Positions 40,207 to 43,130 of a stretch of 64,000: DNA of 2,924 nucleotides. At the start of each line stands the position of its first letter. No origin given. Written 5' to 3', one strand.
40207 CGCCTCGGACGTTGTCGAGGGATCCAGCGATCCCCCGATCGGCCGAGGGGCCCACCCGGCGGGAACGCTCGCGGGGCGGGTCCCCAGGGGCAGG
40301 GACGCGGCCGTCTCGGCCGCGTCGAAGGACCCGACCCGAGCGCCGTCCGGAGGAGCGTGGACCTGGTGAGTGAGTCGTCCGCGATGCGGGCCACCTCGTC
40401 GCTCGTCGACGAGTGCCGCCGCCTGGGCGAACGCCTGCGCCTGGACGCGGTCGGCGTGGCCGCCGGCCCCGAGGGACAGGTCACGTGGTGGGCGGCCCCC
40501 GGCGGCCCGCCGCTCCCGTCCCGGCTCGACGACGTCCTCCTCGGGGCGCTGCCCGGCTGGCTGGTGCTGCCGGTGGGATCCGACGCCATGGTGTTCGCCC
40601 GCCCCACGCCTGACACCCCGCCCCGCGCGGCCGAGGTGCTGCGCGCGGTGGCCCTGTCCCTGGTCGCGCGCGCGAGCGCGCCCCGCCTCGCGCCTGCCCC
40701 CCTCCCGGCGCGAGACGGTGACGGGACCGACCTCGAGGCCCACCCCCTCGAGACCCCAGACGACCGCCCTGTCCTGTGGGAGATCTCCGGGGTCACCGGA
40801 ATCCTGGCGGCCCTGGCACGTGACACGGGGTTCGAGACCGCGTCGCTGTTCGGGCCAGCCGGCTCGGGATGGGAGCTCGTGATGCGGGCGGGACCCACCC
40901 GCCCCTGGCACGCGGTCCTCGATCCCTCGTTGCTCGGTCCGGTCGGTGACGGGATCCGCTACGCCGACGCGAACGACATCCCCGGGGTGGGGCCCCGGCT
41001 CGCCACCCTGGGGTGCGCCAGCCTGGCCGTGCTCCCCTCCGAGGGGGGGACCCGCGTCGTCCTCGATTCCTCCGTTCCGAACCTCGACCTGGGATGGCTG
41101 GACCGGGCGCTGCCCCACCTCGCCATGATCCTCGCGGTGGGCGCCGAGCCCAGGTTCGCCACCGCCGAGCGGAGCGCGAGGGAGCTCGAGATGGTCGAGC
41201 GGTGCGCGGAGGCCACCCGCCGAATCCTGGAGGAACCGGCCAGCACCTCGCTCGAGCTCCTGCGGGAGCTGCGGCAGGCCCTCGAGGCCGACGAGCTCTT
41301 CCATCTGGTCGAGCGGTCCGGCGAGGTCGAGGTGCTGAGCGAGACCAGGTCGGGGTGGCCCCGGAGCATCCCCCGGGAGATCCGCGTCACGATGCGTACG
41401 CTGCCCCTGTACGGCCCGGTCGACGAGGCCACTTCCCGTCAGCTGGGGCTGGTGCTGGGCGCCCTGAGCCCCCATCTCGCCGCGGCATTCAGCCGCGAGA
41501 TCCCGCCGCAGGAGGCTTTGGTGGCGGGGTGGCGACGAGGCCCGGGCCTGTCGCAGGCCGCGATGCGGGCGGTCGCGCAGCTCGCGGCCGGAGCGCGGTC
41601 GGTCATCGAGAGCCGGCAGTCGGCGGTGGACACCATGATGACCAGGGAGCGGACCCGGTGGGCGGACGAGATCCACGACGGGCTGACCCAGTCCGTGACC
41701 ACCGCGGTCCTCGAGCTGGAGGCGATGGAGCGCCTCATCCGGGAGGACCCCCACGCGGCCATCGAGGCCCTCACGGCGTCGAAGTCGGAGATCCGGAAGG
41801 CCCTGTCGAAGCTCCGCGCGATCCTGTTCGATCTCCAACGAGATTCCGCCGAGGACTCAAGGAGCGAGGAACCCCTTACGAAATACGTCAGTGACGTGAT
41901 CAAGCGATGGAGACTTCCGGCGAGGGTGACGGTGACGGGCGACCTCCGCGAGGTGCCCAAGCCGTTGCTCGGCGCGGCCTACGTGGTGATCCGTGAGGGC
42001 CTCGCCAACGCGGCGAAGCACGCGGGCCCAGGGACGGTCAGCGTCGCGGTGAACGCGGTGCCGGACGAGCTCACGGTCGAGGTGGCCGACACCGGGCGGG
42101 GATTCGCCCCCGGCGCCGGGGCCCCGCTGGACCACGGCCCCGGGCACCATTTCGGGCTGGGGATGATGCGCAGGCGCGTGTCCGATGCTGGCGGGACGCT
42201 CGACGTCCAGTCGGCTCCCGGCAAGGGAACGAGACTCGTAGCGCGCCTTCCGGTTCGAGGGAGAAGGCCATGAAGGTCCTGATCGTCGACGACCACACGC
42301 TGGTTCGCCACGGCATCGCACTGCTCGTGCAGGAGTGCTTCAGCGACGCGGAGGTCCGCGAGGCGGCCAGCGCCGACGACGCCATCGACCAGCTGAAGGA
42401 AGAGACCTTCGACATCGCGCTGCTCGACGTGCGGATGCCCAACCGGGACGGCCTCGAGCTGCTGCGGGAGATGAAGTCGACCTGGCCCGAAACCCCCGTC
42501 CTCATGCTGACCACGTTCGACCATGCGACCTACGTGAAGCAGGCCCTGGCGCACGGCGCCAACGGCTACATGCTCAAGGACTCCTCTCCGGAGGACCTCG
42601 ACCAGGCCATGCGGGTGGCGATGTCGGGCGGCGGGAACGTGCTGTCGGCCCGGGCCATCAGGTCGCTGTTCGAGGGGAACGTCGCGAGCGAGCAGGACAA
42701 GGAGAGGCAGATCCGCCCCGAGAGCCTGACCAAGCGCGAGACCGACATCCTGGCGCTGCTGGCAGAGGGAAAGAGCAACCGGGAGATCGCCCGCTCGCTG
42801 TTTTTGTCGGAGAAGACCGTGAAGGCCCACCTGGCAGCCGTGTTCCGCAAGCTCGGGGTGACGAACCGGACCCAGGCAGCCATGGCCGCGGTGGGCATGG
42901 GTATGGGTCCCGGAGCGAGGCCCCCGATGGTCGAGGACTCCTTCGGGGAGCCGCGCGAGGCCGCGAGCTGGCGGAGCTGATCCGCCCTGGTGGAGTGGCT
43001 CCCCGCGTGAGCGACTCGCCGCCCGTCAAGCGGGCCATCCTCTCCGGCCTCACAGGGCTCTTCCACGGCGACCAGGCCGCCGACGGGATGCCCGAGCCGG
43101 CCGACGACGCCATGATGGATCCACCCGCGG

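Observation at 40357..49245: Candidate undescribed module: NarL-type two-component system, 884-aa HEAT-repeat protein, GT4 glycosyltransferase fused to matching HEAT repeats, and UDP-glucose dehydrogenase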

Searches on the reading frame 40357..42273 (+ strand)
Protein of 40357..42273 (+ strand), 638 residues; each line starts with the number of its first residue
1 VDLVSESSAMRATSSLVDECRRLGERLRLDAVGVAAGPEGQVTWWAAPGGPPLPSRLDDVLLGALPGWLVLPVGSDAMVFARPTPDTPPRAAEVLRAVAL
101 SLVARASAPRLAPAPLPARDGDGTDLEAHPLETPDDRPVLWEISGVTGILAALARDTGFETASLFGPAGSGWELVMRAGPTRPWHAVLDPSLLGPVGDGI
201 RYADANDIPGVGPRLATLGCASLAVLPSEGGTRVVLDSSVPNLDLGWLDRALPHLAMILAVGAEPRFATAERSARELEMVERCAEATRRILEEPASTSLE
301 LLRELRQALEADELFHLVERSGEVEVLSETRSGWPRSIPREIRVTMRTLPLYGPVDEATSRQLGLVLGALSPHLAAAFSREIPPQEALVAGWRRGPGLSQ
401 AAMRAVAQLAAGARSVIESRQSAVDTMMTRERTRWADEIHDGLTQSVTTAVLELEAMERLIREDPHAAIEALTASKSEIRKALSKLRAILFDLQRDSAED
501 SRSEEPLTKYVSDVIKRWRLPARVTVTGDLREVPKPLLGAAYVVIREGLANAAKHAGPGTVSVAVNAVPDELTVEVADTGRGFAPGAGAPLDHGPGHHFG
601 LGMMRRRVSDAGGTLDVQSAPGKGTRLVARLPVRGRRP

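Call 5: search_protein_families(library=pfam, proteins=[window:40357-42273:+], max_evalue=0.01)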
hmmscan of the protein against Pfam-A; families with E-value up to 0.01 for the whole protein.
window:40357-42273:+ (638 aa): 3 families
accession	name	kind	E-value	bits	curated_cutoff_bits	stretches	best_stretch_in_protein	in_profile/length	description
PF02518.31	HATPase_c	-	1.3e-15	58.2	26.4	1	542-634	7-110/111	Histidine kinase-, DNA gyrase B-, and HSP90-like ATPase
PF07730.19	HisKA_3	-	4.6e-12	46.8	24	1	431-495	1-65/68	Histidine kinase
PF13581.12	HATPase_c_2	-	1.2e-06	29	27.4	1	532-610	23-111/127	Histidine kinase-like ATPase domain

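Call 6: search_protein_families(library=ncbifam, proteins=[window:40357-42273:+], max_evalue=0.001)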
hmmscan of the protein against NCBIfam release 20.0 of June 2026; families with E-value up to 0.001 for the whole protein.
window:40357-42273:+ (638 aa): 13 families
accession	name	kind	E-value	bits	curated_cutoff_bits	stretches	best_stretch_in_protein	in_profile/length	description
NF047786.1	his_kin_MadS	equivalog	9e-25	87.6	500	1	407-632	209-434/434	MadS family sensor histidine kinase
NF052443.1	SensHisKinMctS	equivalog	5.8e-20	71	700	1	421-633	241-448/457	two-component system sensor histidine kinase MctS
NF008184.0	PRK10935.1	equivalog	2.4e-15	56.2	553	1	399-631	331-557/565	nitrate/nitrite two-component system sensor histidine kinase NarQ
NF052531.1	Strep_LiaS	equivalog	8.4e-14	51.5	450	1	424-633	125-327/328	envelope stress sensor histidine kinase LiaS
NF007896.0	PRK10600.1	equivalog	1.1e-11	44.1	578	1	419-628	377-580/598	nitrate/nitrite two-component system sensor histidine kinase NarX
NF047322.1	HK_morpho_MacS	equivalog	3.4e-11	43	300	1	405-631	155-366/367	MacS family sensor histidine kinase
NF008649.0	PRK11644.1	equivalog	5.6e-10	38.6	408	1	425-633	295-496/499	signal transduction histidine-protein kinase/phosphatase UhpB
TIGR02916.1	PEP_his_kin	equivalog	1.2e-05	24.1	300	1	550-632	589-679/679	XrtA/PEP-CTERM system histidine kinase PrsK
NF007688.0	PRK10364.1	equivalog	1.5e-05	23.9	479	1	558-637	370-455/460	two-component system sensor histidine kinase ZraS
NF011874.0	PRK15347.1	equivalog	0.0001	20.5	852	1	549-634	522-615/921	two component system sensor kinase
NF008298.1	PRK11086.1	subfamily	0.00015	20.4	520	1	551-635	437-527/529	DcuS/MalK family sensor histidine kinase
NF010411.0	PRK13837.1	equivalog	0.00024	19.2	647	1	598-636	640-678/828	two-component system VirA-like sensor kinase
NF041045.1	RsbA_anti_sig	subfamily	0.0005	19.4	210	0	522-610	194-284/303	anti-sigma factor RsbA family regulatory protein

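Call 59: predict_structure(alignment_id=A2)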
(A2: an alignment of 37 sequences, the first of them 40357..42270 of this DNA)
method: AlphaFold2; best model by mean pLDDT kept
length: 638 residues; sequences in the alignment: 37
mean_pLDDT: 75.9   pTM: 0.40
mean pLDDT of the five models: 75.9, 74.7, 73.4, 72.5, 69.4
residues with pLDDT >= 90: 136; 70-90: 353; 50-70: 71; < 50: 78
segments of 3 or more residues with pLDDT < 50: 1-13, 109-143, 263-267, 493-504, 586-593, 636-638
pLDDT, mean of each block of 10 residues (from residue 1): 31 68 90 82 85 81 85 86 90 86 71 30 27 29 64 92 80 82 82 79 89 89 86 90 88 82 54 83 95 90 92 88 77 53 65 72 79 84 83 77 91 91 84 81 77 75 75 75 71 41 54 74 83 83 87 73 89 89 52 54 86 87 87 63
secondary structure, 60 per line:
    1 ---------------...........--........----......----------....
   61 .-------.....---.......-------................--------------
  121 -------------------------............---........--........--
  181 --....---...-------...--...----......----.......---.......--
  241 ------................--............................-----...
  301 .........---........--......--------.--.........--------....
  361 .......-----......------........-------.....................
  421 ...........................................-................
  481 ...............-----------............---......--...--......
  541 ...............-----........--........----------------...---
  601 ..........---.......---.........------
elements in order: H16-26 E29-36 E41-46 H57-61 E69-73 E77-83 H91-106 H146-157 E161-168 E171-178 H183-186 E200-202 H212-217 E222-228 E232-238 H247-262 H265-292 H298-309 E313-320 E323-328 H340-348 H357-367 E373-378 E385-392 H400-463 H465-495 H507-518 E522-527 H535-555 E561-568 E571-578 H601-610 E614-620 E624-632

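Call 63: fold_search(model_id=the predicted structure, library=pdb)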
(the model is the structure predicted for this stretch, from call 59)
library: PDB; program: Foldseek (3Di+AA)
matches with E <= 10: 996; with E <= 0.001: 470
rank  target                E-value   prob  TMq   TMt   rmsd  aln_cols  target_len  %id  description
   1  8upk_A                7.5e-15  1.00  0.24  0.22  26.6       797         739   15  Pr/Pfr heterodimer (hybrid) state of Stigmatella aurantiaca bacteriophytochrome 2 (released 2024-09-25)
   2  9eut_A                1.8e-13  1.00  0.21  0.19  25.9       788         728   12  Cryo-EM structure of the full-length Pseudomonas aeruginosa bacteriophytochrome in its Pr state (released 2024-09-04)
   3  8isi_A                5.8e-11  1.00  0.16  0.14  35.5       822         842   11  Photochromobilin-free form of Arabidopsis thaliana phytochrome A - apo-AtphyA (released 2023-08-09)
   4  8isj_A                1.2e-10  1.00  0.18  0.15  34.8       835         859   10  Pr conformer of Arabidopsis thaliana phytochrome A - AtphyA-Pr (released 2023-08-09)
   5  9a5d_A                1.4e-10  1.00  0.19  0.19  39.1       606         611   14  Integrative model of WALK-YYCH by crosslinking MS and deep learning (released 2024-09-18)
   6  8isk_A                7.5e-10  1.00  0.16  0.13  33.0       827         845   11  Pr conformer of Zea mays phytochrome A1 - ZmphyA1-Pr (released 2023-08-09)
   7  8isi_B                1.5e-09  1.00  0.19  0.16  34.0       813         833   11  Photochromobilin-free form of Arabidopsis thaliana phytochrome A - apo-AtphyA (released 2023-08-09)
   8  8f5z_B                2.1e-09  1.00  0.17  0.13  32.2       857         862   10  Composite map of CryoEM structure of Arabidopsis thaliana phytochrome A (released 2023-06-28)
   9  8f5z_A                2.2e-09  1.00  0.18  0.15  35.1       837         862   10  Composite map of CryoEM structure of Arabidopsis thaliana phytochrome A (released 2023-06-28)
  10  4q20_A                2.6e-09  1.00  0.18  0.43  11.6       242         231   20  Crystal structure of a C-terminal part of tyrosine kinase (DivL) from Caulobacter crescentus CB15 at 2.50 A resolution (released 2014-04-23)
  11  3gig_B                3.5e-09  1.00  0.18  0.50  15.7       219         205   20  Crystal structure of phosphorylated DesKC in complex with AMP-PCP (released 2009-09-15)
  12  5iuk_D                4.1e-09  1.00  0.17  0.43  18.3       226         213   18  Crystal structure of the DesK-DesR complex in the phosphotransfer state with high Mg2+ (150 mM) (released 2016-12-21)
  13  3ehj_A                5.0e-09  1.00  0.18  0.49  14.7       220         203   20  Crystal structure of DesKC-H188V in complex with AMP-PCP (released 2009-09-15)
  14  8isj_B                5.0e-09  1.00  0.17  0.14  32.9       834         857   11  Pr conformer of Arabidopsis thaliana phytochrome A - AtphyA-Pr (released 2023-08-09)
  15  8isk_B                5.3e-09  1.00  0.16  0.13  33.4       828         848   10  Pr conformer of Zea mays phytochrome A1 - ZmphyA1-Pr (released 2023-08-09)
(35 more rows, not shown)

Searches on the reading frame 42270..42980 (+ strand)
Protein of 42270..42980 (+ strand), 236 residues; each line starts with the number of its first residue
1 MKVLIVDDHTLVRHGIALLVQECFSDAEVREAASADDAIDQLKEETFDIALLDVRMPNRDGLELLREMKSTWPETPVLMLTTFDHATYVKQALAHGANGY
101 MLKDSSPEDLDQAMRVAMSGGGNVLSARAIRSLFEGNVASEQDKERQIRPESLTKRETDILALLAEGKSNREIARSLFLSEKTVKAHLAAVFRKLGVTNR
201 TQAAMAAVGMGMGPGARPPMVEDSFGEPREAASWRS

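Call 5: search_protein_families(library=pfam, proteins=[window:42270-42980:+], max_evalue=0.01)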
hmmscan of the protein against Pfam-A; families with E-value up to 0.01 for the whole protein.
window:42270-42980:+ (236 aa): 9 families
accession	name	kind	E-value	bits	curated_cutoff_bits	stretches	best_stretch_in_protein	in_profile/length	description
PF00072.30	Response_reg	-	5e-29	101.1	30.2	1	3-114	1-110/111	Response regulator receiver domain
PF00196.25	GerE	-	2e-23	82.2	23.5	1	151-207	1-57/57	Bacterial regulatory proteins, luxR family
PF08281.18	Sigma70_r4_2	-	1.7e-05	24.8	25.7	1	151-195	9-54/54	Sigma-70, region 4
PF13412.12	HTH_24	-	0.0016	18.4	21.9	1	155-188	3-38/48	Winged helix-turn-helix DNA-binding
PF13936.12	HTH_38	-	0.0017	18.5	27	1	159-184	12-37/44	Helix-turn-helix domain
PF13384.12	HTH_23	-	0.0042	17.3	24.6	0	160-185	10-35/50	Homeodomain-like domain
PF14493.12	HTH_40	-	0.0061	17.3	27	0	161-193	6-38/89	Helix-turn-helix domain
PF13556.12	HTH_30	-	0.0086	16.3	27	0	162-208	7-53/59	PucR C-terminal helix-turn-helix domain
PF04545.22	Sigma70_r4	-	0.0095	15.9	24.1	0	152-195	4-48/50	Sigma-70, region 4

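Call 6: search_protein_families(library=ncbifam, proteins=[window:42270-42980:+], max_evalue=0.001)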
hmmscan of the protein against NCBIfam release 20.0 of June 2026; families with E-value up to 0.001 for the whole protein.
window:42270-42980:+ (236 aa): 116 families (the best 25 are shown)
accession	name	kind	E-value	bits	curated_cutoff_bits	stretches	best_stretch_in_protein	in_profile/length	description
NF007935.0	PRK10651.1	equivalog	1.4e-41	142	250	1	2-206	8-209/216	two-component system response regulator NarL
NF047785.1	respo_reg_MadR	equivalog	1.9e-41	141.8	300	1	1-211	1-207/209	MadR family response regulator transcription factor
NF052445.1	RespRegMctR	equivalog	5.3e-39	133.7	300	1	2-202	3-194/205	two-component system response regulator MctR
NF007708.0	PRK10403.1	equivalog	1.4e-35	122.7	343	1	2-205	8-206/215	nitrate/nitrite response regulator protein NarP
NF011896.0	PRK15369.1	equivalog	3.7e-34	118.2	242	1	1-210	4-207/211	two component system response regulator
NF041830.1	RR_TF_ErdR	exception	9.8e-31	107.1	390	1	2-206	3-204/213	response regulator transcription factor ErdR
NF007018.1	PRK09483.1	equivalog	4.5e-28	98.4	280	1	2-209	3-205/217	UvrY/SirA/GacA family response regulator transcription factor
NF007403.0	PRK09935.1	equivalog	1.3e-27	96.8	271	1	3-198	6-195/210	fimbria biosynthesis transcriptional regulator FimZ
NF007685.0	PRK10360.1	equivalog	6.8e-27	94.6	258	1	2-204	3-189/196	response regulator transcription factor UhpA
NF006900.1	PRK09390.1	equivalog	1.2e-23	83.7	255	1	2-200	6-190/203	response regulator FixJ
NF007505.1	PRK10100.1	equivalog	1.1e-20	74.2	250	1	71-206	67-198/204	biofilm master transcriptional regulator CsgD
NF040749.1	tetrathio_RR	equivalog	1.9e-17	63.6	290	1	4-199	3-180/191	tetrathionate respiration response regulator TtrR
NF007419.0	PRK09958.1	equivalog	3.5e-17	62.7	251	1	1-197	1-188/204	acid-sensing system DNA-binding response regulator EvgA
NF001965.0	PRK00742.1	subfamily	8.6e-16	58.1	293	1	1-113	4-115/357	chemotaxis-specific protein-glutamate methyltransferase CheB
TIGR03020.2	EpsA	equivalog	1.1e-15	58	170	1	148-205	186-243/247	XrtB/PEP-CTERM-associated transcriptional regulator EpsA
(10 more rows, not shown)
